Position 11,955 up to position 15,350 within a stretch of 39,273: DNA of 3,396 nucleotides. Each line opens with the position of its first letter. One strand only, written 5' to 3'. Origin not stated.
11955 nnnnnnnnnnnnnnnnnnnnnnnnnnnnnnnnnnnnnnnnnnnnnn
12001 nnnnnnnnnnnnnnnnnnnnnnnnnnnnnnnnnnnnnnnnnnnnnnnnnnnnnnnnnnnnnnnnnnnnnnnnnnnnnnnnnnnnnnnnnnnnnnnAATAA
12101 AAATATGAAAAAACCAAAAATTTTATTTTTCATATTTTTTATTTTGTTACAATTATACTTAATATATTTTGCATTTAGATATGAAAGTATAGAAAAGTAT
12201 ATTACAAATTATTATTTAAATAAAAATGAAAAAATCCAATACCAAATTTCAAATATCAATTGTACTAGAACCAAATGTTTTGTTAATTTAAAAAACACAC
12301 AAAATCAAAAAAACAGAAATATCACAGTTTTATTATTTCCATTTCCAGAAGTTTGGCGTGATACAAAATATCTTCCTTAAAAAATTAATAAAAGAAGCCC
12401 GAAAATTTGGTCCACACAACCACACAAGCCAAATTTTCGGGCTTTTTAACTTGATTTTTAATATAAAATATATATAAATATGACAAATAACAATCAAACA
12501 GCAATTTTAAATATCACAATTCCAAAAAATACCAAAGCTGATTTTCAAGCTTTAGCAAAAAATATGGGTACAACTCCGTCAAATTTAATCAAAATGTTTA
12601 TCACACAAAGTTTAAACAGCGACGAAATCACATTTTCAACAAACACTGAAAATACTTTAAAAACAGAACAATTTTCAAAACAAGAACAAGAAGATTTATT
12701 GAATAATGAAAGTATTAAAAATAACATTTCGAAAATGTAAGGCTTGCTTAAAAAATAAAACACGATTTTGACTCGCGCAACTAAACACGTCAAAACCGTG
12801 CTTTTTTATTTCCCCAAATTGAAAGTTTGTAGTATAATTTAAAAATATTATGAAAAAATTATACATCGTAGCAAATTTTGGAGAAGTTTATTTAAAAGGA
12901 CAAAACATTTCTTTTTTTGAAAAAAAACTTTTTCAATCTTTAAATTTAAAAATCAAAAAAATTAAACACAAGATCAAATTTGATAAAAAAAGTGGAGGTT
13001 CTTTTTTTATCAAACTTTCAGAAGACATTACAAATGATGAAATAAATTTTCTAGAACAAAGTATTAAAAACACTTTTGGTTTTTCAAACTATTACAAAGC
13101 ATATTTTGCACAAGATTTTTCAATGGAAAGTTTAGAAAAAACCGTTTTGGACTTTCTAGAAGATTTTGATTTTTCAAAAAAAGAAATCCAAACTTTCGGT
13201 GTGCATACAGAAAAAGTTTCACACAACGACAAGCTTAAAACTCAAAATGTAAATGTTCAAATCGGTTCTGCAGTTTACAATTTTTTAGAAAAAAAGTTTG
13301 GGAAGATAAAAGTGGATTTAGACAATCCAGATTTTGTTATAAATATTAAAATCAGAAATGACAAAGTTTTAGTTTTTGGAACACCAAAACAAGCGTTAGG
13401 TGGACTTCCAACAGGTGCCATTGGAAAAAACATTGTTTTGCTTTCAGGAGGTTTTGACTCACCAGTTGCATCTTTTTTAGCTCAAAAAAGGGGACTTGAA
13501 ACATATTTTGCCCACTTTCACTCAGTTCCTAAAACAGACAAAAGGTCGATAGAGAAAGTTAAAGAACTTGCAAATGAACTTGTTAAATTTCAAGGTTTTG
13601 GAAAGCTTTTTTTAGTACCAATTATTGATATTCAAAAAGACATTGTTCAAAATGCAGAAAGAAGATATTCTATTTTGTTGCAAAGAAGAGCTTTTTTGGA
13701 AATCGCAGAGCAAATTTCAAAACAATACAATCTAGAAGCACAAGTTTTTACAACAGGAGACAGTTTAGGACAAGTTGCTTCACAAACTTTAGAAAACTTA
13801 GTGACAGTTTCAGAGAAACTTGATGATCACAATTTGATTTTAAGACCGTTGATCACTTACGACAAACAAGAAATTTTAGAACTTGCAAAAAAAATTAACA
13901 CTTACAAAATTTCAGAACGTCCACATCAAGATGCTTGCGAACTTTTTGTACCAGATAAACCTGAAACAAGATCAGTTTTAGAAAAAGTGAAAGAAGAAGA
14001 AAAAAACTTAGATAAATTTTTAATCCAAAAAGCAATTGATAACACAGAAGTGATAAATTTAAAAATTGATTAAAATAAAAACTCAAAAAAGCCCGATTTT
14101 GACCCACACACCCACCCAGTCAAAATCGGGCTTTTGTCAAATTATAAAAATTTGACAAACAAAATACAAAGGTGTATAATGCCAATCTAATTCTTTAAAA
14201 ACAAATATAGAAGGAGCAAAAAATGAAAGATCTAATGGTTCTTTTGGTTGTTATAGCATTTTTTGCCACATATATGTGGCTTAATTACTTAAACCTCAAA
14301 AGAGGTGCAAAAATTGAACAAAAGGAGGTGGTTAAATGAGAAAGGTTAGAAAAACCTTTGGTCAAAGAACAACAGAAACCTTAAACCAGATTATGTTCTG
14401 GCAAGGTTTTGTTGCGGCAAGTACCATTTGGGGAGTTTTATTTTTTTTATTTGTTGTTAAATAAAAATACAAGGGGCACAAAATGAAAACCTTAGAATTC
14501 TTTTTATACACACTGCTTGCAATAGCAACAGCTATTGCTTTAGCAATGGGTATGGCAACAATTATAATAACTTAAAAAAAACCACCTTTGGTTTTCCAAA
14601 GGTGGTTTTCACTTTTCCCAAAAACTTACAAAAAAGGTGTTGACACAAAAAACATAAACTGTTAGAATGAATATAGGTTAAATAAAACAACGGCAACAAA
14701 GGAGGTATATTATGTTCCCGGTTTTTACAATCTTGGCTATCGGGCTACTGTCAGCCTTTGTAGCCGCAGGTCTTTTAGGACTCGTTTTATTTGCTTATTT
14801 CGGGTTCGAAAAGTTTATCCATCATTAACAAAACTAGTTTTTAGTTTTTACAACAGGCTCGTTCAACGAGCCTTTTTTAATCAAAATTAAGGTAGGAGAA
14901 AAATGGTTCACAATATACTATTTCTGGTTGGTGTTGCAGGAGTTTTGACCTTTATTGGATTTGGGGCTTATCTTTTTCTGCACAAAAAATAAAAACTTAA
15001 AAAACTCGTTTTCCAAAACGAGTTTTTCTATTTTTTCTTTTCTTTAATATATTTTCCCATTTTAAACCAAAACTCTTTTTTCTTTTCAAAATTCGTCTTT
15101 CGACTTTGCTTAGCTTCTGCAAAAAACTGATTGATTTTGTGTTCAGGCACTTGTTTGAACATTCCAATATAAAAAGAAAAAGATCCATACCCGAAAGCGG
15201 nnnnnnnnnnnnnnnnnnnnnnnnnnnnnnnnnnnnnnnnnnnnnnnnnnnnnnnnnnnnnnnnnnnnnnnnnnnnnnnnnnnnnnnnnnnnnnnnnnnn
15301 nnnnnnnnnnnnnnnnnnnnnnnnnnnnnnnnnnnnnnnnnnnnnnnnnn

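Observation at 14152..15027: Hidden array of five SD-led single-TM micropeptide genes with their own promoters and terminators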

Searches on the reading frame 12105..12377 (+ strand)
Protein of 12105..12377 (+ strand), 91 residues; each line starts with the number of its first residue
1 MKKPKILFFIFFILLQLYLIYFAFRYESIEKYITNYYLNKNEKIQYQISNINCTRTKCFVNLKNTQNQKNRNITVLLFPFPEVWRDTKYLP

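Call 93: search_protein_families(library=pfam, proteins=[window:12105-12377:+], max_evalue=0.1)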
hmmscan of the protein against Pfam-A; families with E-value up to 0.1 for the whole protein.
window:12105-12377:+ (91 aa): 4 families
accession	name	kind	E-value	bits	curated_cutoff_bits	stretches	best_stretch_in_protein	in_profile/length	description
PF07140.17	IFNGR1_D2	-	0.0014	19.2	28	1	30-69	40-79/108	Interferon gamma receptor (IFNGR1), D2 domain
PF03921.20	ICAM_N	-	0.0024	18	21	1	39-79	47-89/91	Intercellular adhesion molecule (ICAM), N-terminal domain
PF11027.13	DUF2615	-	0.04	14.4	23.4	0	6-40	53-87/104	Protein of unknown function (DUF2615)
PF20130.4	DUF6520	-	0.091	13.6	25.4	0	1-65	1-67/83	Family of unknown function (DUF6520)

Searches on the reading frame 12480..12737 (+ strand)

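Call 93: search_protein_families(library=pfam, proteins=[window:12480-12737:+], max_evalue=0.1)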
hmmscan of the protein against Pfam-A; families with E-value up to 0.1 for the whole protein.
window:12480-12737:+ (86 aa): 2 families
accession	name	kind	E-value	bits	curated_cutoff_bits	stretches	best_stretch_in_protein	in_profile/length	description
PF04221.18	RelB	-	1.4e-06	28.5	22.4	1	8-70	2-66/82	RelB antitoxin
PF07878.17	RHH_5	-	0.00037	20.6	26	1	11-47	5-41/43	CopG-like RHH_1 or ribbon-helix-helix domain, RHH_5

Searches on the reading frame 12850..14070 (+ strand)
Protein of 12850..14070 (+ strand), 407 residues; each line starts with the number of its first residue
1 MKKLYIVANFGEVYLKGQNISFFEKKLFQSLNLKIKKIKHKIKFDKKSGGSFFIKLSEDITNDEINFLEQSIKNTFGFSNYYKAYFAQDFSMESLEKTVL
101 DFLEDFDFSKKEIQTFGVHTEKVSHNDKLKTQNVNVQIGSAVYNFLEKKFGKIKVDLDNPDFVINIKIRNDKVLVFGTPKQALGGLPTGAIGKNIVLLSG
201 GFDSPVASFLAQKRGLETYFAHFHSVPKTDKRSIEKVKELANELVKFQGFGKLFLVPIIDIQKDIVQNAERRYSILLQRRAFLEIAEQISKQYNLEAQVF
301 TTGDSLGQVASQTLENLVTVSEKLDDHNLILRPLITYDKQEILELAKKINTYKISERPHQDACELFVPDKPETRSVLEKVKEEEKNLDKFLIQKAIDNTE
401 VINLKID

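Call 7: find_related_loci(query=window:12850-14070:+, collection=genome_contigs, flank=4000)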
Query window:12850-14070:+ (407 aa) in genome_contigs; peptide patterns used: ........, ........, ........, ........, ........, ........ (x = any residue, [..] = any of these).
397 stretches matched a pattern; 1 encode a relative of the query (tblastn E <= 1e-3); 1 distinct loci.
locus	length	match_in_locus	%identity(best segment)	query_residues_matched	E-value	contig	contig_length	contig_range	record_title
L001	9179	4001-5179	36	1-401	2e-61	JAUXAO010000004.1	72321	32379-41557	MAG: bacterium isolate CSMAG_2764 CSMAG_2764_k141_115159_length_72321_cov_37.9887, whole genome shotgun sequence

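Call 8: search_protein_families(library=pfam, proteins=[window:12850-14070:+], max_evalue=1)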
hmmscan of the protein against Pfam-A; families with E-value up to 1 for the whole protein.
window:12850-14070:+ (407 aa): 9 families
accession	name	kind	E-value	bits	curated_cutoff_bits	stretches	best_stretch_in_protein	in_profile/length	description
PF02568.20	ThiI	-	7.7e-56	189.3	20.5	1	190-387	2-195/197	Thiamine biosynthesis protein (ThiI)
PF02926.22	THUMP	-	1.3e-10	41.9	20.6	1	91-175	3-81/84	THUMP domain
PF06508.19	QueC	-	3.1e-07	30.6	22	1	194-350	2-174/210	Queuosine biosynthesis protein QueC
PF22025.1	ThiI_fer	-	1.5e-06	29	25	1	6-79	2-69/72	ThiI ferredoxin-like domain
PF01171.26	ATP_bind_3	-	0.0028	17.9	27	1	194-349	2-159/182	PP-loop family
PF02540.23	NAD_synthase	-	0.024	14.2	21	1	194-350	21-167/242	NAD synthase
PF03054.22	tRNA_Me_trans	-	0.041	14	20.6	1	195-228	4-37/202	tRNA methyl transferase HUP domain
PF20701.3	HetE-N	-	0.051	14.3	25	1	338-402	38-99/102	Het-E N-terminal domain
PF13590.11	DUF4136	-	0.064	14.1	32.8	1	101-183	4-75/152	Domain of unknown function (DUF4136)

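Call 9: find_encoding_contigs(protein=window:12850-14070:+, flank=3000, max_places=10)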
Protein window:12850-14070:+ (407 aa): 1 contig read that carries it; 1 place shown.
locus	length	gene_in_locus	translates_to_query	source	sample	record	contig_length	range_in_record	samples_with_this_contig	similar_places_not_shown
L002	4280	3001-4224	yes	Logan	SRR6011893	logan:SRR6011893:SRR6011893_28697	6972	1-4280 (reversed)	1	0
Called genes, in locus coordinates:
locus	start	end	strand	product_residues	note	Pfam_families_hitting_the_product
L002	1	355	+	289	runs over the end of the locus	-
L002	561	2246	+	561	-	PF03485:Arg_tRNA_synt_N, PF00750:tRNA-synt_1d, PF05746:DALR_1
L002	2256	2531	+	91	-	-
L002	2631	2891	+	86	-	PF04221:RelB (weak)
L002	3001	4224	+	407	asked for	PF22025:ThiI_fer (weak), PF06508:QueC (faint), PF02926:THUMP, PF02568:ThiI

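Call 15: find_related_loci(query=window:12850-14070:+, collection=metagenome_contigs, flank=4000)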
Query window:12850-14070:+ (407 aa) in metagenome_contigs; peptide patterns used: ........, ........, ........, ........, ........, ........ (x = any residue, [..] = any of these).
600 stretches matched a pattern, but none encodes a relative of the query by tblastn (E <= 1e-3).

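Call 39: find_homologous_proteins(query=window:12850-14070:+, max_evalue=1e-60)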
Query window:12850-14070:+ (407 aa): 624 proteins with E <= 1e-60 among 8000 candidates; the best 120 are listed.
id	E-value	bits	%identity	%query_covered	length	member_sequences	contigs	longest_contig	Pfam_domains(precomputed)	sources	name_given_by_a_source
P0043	7.1e-259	876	100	100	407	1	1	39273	PF06508.20,PF02926.23,PF02568.21,PF22025.2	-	-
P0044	4.5e-128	446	55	99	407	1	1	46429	PF06508.20,PF02926.23,PF02568.21,PF22025.2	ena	-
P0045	2.4e-125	437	53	99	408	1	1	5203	PF06508.20,PF02926.23,PF02568.21,PF22025.2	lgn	-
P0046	8.4e-125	435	55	95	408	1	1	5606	PF06508.20,PF02926.23,PF02568.21,PF22025.2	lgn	-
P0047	1.6e-124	434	53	100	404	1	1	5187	PF06508.20,PF02926.23,PF02568.21,PF22025.2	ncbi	-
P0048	2.3e-122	427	52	99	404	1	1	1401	PF06508.20,PF02926.23,PF02568.21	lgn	-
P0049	1.3e-119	418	50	99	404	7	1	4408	PF06508.20,PF02926.23,PF02568.21,PF22025.2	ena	-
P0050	2.9e-119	417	53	99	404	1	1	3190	PF03054.23,PF06508.20,PF02926.23,PF02568.21,PF22025.2,PF01171.27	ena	-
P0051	8.1e-119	415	51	98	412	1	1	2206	PF06508.20,PF02926.23,PF02568.21,PF22025.2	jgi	-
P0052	4.3e-114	400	50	99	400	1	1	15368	PF06508.20,PF02926.23,PF02568.21,PF22025.2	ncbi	-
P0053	6.3e-111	389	49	100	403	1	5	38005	PF06508.20,PF02926.23,PF02568.21,PF22025.2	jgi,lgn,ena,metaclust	metaclust:\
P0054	7.3e-105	369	52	96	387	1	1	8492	PF06508.20,PF02926.23,PF02568.21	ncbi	-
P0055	4.1e-102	360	49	95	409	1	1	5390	PF06508.20,PF02926.23,PF02568.21,PF22025.2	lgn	-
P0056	4.2e-99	350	45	99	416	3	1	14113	PF06508.20,PF02926.23,PF02568.21,PF22025.2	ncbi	-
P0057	7.8e-99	350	50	87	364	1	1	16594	PF06508.20,PF02926.23,PF02568.21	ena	-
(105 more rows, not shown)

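Call 41: find_encoding_contigs(protein=P0044, flank=3500, max_places=3)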
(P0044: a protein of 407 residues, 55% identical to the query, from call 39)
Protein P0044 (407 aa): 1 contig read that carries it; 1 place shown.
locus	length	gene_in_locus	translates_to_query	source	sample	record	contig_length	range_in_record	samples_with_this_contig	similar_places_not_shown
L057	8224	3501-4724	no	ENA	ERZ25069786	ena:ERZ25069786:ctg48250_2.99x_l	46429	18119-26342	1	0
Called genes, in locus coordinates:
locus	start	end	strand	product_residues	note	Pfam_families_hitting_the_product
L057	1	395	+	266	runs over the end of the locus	PF00749:tRNA-synt_1c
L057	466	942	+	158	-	PF19269:Anticodon_2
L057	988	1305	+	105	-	PF00829:Ribosomal_L21p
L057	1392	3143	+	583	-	PF03485:Arg_tRNA_synt_N, PF00750:tRNA-synt_1d, PF05746:DALR_1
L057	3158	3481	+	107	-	-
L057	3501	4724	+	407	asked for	PF22025:ThiI_fer (weak), PF02926:THUMP, PF02568:ThiI, PF06508:QueC (weak)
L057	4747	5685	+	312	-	PF01594:AI-2E_transport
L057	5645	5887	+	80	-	PF01594:AI-2E_transport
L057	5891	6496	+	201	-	-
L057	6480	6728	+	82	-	-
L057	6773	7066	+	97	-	PF00133:tRNA-synt_1, PF09334:tRNA-synt_1g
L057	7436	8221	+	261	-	PF00133:tRNA-synt_1, PF09334:tRNA-synt_1g, PF01406:tRNA-synt_1e (weak)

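Call 42: find_encoding_contigs(protein=P0046, flank=3500, max_places=3)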
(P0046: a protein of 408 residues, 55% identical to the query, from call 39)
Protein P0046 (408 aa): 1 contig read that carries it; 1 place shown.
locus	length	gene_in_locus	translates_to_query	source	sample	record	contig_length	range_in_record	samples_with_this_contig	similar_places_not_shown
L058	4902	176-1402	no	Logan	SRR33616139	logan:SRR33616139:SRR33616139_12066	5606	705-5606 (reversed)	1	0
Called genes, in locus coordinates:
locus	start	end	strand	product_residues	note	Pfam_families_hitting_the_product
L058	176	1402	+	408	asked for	PF22025:ThiI_fer, PF02926:THUMP, PF02568:ThiI, PF06508:QueC (weak)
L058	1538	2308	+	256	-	PF00557:Peptidase_M24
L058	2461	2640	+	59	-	-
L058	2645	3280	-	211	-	PF00156:Pribosyltran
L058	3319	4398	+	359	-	PF11104:PilM_2, PF14450:FtsA (weak)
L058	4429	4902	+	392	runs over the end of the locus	?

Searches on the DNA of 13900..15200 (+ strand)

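Call 44: search_rna_families(source=window, start=13900, end=15200, threshold=evalue, max_evalue=10)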
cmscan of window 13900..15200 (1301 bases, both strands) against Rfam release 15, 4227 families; matches with E-value up to 10: 46.
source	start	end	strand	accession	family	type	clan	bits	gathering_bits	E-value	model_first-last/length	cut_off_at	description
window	14574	14635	-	RF02618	SSRC34_2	Gene; sRNA;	-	26.7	48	0.075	1-125/125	no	Streptococcus sRNA 34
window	14575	14670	-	RF02432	SpF25_sRNA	Gene; sRNA;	-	26.6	48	0.084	1-102/102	no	Streptococcus sRNA SpF25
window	14573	14663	-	RF00515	PyrR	Cis-reg;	-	25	54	0.71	1-115/115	no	PyrR binding site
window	14950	15031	+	RF00513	Trp_leader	Cis-reg; leader;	-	24.4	41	0.027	1-100/100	no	Tryptophan operon leader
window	14076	14183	-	RF00121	MicC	Gene; sRNA;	-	23.7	90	0.82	1-123/123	no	MicC RNA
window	14780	14838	-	RF00575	SNORD70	Gene; snRNA; snoRNA; CD-box;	-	22.9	50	1.3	1-89/89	no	Small nucleolar RNA SNORD70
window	14972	15028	+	RF02607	AbsR25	Gene; sRNA;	-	22.7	47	0.3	1-164/164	no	Acinetobacter sRNA 25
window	14349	14486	+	RF01437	S_pombe_snR10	Gene; snRNA; snoRNA; HACA-box;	CL00031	22.1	50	2.3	1-167/167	no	small nucleolar RNA snR10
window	14560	14613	+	RF02618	SSRC34_2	Gene; sRNA;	-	21.9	48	0.84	1-125/125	no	Streptococcus sRNA 34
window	14375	14613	+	RF00515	PyrR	Cis-reg;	-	21.8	54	2.8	1-115/115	no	PyrR binding site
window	14902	15031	+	RF01859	Phe_leader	Cis-reg; leader;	-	20.9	55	1.2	1-125/125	no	Phenylalanine leader peptide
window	14576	14672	-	RF01859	Phe_leader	Cis-reg; leader;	-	20.3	55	1.6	1-125/125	no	Phenylalanine leader peptide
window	14080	14140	-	RF03707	mir-1892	Gene; miRNA;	-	20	86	0.34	1-80/80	no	mir-1892 microRNA precursor family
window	14057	14140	+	RF00506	Thr_leader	Cis-reg; leader;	-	19.8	55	0.71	1-118/118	no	Threonine operon leader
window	14050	14157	-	RF02863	sRNA_2410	Gene; sRNA;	-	19.8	61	1.6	1-196/196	no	Enterococcus sRNA 2410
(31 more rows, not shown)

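Call 60: search_dna_similar(query=window:14074-15027:+, collection=phages, mode=distant, max_evalue=0.01, max_rows=8)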
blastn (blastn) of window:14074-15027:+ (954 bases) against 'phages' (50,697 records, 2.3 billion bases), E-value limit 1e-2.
Records with a match: 2; places in all: 2; records where one place covers at least 80% of the query: 0.
Best place of each record, by identity: 60-80% 2.
By first word of the organism name: Bacillus 2.
By host as written in the record: Bacillus thuringiensis kurstaki 2.
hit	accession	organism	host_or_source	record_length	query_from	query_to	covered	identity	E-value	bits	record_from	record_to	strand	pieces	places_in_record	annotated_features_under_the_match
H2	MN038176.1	Bacillus phage Phireball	Bacillus thuringiensis kurstaki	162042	554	617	7%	77.6%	2e-3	51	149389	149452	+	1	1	270: hypothetical protein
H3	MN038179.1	Bacillus phage ALPS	Bacillus thuringiensis kurstaki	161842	554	617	7%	77.6%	2e-3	51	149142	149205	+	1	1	265: hypothetical protein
